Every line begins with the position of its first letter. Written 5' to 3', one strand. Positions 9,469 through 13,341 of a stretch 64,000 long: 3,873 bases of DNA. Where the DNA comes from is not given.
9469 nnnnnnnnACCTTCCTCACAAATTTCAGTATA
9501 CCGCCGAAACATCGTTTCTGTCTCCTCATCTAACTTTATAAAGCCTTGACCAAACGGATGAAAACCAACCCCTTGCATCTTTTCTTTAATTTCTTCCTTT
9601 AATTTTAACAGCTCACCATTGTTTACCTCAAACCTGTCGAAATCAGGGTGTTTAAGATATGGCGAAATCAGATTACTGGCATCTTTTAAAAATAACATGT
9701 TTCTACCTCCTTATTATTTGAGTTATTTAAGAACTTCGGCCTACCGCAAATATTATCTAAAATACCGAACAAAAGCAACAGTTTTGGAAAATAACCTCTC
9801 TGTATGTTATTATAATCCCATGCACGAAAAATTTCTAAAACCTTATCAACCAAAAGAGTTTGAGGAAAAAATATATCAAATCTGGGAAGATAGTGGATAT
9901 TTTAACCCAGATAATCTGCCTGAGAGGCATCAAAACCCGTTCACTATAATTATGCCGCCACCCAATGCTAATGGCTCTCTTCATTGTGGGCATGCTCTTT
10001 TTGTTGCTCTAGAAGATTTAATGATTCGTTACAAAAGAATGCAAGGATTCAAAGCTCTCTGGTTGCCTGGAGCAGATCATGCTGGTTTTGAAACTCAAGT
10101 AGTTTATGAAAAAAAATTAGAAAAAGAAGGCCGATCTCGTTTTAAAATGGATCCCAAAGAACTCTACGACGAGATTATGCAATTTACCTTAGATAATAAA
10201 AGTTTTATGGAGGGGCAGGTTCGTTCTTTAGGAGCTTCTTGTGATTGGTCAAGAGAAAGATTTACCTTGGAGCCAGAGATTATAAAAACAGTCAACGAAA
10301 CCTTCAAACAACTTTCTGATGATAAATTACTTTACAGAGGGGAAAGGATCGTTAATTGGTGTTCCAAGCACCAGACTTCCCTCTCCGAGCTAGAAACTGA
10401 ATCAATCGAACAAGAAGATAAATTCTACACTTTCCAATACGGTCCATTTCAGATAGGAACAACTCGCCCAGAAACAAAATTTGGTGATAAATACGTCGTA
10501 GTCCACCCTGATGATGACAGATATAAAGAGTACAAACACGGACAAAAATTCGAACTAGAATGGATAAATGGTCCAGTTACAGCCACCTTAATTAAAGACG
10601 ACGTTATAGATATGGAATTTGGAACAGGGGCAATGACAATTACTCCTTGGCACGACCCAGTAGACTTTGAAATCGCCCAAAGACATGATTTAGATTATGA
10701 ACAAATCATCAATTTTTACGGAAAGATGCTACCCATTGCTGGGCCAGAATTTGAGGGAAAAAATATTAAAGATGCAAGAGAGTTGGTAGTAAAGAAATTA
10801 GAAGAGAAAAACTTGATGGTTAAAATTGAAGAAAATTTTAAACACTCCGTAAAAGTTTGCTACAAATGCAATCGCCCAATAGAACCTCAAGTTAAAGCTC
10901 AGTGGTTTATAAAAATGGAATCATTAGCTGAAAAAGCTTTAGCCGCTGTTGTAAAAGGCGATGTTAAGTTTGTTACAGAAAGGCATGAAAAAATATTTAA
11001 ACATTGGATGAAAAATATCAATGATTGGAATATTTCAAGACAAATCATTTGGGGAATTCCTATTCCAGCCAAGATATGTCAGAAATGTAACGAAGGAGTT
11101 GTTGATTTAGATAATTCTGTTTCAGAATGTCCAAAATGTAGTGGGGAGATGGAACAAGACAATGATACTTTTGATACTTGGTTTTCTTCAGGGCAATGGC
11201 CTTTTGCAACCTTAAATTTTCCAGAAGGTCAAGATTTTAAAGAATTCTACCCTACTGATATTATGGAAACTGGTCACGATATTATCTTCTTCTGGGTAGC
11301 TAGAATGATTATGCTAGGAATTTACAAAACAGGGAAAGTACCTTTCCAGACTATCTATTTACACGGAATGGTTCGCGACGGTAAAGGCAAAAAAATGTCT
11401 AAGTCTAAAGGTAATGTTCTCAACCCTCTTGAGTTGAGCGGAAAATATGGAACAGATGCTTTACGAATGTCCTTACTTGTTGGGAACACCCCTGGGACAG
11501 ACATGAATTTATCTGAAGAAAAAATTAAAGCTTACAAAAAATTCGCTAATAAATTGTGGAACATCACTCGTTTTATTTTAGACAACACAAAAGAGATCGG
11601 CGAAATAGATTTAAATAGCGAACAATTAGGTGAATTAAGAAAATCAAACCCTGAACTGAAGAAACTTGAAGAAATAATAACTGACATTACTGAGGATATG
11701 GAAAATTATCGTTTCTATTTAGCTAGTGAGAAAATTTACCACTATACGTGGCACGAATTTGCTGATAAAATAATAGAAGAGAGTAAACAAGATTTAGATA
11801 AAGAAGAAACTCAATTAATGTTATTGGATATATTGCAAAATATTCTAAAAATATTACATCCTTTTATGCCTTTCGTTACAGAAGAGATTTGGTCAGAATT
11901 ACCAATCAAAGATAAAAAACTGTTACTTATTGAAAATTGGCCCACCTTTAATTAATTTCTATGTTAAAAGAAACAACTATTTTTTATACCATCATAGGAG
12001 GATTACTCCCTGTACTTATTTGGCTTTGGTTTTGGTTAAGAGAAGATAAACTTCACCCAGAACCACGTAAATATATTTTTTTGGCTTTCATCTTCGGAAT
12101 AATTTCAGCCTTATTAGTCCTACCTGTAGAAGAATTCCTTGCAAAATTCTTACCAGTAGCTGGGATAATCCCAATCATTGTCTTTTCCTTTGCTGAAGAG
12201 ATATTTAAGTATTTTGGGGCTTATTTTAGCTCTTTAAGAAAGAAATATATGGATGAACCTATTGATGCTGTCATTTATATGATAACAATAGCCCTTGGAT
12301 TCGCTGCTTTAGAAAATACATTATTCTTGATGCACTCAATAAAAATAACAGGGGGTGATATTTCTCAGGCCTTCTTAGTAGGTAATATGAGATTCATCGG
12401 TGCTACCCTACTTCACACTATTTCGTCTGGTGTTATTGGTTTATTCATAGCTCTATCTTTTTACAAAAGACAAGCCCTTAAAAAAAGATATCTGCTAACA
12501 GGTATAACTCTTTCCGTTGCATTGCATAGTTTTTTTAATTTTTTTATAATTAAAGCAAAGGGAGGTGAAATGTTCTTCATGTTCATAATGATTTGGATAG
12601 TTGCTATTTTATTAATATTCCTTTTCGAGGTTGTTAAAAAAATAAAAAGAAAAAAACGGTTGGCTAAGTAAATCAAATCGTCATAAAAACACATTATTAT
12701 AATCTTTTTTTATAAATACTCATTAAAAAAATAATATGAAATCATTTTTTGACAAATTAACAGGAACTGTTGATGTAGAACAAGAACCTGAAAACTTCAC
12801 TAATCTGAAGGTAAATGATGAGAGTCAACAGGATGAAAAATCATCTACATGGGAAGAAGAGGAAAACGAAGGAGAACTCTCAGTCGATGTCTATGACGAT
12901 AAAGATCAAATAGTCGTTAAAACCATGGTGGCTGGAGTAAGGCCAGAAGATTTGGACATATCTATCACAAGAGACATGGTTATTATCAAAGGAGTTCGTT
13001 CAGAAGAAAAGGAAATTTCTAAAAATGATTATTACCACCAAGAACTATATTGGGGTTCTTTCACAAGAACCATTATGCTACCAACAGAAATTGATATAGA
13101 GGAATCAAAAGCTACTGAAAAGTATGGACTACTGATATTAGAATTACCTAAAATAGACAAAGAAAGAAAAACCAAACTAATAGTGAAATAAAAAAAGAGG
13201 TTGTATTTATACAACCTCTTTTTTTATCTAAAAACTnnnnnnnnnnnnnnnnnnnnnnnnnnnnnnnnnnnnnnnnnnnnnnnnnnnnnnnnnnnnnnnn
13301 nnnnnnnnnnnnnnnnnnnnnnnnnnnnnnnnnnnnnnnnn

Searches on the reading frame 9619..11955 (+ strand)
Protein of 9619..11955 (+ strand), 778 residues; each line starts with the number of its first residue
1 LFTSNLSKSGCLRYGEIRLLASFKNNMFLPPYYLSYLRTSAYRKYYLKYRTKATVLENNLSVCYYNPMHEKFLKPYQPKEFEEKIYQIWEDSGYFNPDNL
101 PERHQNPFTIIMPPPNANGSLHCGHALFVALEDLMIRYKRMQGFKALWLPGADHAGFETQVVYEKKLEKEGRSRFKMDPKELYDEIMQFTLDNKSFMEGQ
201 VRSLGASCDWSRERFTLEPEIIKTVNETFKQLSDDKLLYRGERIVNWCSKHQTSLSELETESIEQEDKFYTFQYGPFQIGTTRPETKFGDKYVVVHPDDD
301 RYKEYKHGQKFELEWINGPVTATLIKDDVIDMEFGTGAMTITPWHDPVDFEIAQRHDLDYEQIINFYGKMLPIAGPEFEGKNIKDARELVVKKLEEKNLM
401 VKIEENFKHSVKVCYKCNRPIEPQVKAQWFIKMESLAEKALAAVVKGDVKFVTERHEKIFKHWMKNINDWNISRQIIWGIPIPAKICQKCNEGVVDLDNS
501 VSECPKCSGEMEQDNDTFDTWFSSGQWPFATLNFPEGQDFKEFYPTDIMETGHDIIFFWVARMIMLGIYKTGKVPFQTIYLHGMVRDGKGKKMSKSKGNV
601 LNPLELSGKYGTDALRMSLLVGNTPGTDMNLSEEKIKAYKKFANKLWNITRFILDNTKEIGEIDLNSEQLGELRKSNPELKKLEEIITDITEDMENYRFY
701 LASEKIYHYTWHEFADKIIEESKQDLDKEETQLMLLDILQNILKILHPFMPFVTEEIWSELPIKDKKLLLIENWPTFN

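Call 6: search_protein_families(library=ncbifam, proteins=[window:9619-11955:+], max_evalue=0.00001)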
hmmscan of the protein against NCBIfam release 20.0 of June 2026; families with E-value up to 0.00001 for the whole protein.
window:9619-11955:+ (778 aa): 17 families
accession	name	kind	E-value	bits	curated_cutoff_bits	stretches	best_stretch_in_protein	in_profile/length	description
NF004349.1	PRK05729.1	equivalog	3.7e-243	809.5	704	1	74-776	2-697/860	valine--tRNA ligase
TIGR00422.1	valS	equivalog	7.4e-237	788.5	612.1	1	74-777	3-714/863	valine--tRNA ligase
NF011492.0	PRK14900.1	equivalog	1.9e-203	678.3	1783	1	73-765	10-711/1044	valine--tRNA ligase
NF009687.0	PRK13208.1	equivalog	1.3e-149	499.9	738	1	70-776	4-717/801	valine--tRNA ligase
TIGR00392.1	ileS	equivalog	1.8e-108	363.9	621.4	3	497-776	516-805/861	isoleucine--tRNA ligase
NF000540.1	alt_ValS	exception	9.8e-81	271.9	900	1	80-760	8-742/827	valine--tRNA ligase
NF000257.1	MupA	exception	2.3e-65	221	1900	3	497-765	488-765/1024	mupirocin-resistant isoleucine--tRNA ligase MupA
NF000258.1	MupB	exception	1.2e-60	205.4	1900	3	497-765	492-767/1033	mupirocin-resistant isoleucine--tRNA ligase MupB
NF008957.0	PRK12300.1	subfamily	1.6e-54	185.3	677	3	538-777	572-793/946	leucine--tRNA ligase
NF040702.1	ileS_w_GNAT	exception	1.2e-51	175.4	1999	2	324-774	495-968/1100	isoleucine--tRNA ligase, N-acetyltransferase domain-containing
TIGR00396.1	leuS_bact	equivalog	9.6e-43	146.4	548.4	2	591-765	604-762/843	leucine--tRNA ligase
TIGR00395.1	leuS_arch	equivalog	1.1e-41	142.8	648.5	2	80-304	2-239/938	leucine--tRNA ligase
TIGR00398.1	metG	equivalog_domain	4.4e-35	121.4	336.35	2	412-766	167-506/530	methionine--tRNA ligase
NF008900.0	PRK12267.1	equivalog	2.1e-28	99.2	598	1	532-766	239-481/648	methionine--tRNA ligase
NF001100.0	PRK00133.1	equivalog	4.7e-23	81.6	587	1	413-765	174-506/676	methionine--tRNA ligase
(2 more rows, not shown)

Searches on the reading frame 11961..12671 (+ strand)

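Call 32: search_protein_families(library=pfam, proteins=[window:11961-12671:+], max_evalue=0.0001)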
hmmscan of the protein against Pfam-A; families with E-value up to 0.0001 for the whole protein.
window:11961-12671:+ (236 aa): 1 family
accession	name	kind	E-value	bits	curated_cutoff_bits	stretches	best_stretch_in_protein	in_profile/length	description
PF13367.11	PrsW-protease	-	2.8e-28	99.3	23.5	1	34-214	1-192/196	PrsW family intramembrane metalloprotease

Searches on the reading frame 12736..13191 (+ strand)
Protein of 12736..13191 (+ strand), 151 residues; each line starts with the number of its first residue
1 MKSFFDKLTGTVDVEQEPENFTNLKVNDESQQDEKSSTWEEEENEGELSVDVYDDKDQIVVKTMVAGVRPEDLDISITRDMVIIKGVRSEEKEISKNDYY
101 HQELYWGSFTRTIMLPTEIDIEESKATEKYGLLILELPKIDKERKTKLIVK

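Call 33: search_protein_families(library=pfam, proteins=[window:12736-13191:+], max_evalue=0.0001)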
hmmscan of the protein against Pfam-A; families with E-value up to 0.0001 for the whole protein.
window:12736-13191:+ (151 aa): 1 family
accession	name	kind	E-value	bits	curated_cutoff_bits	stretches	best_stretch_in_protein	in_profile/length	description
PF00011.27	HSP20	-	9.5e-16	58.2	20.8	1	52-147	2-97/102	Hsp20/alpha crystallin family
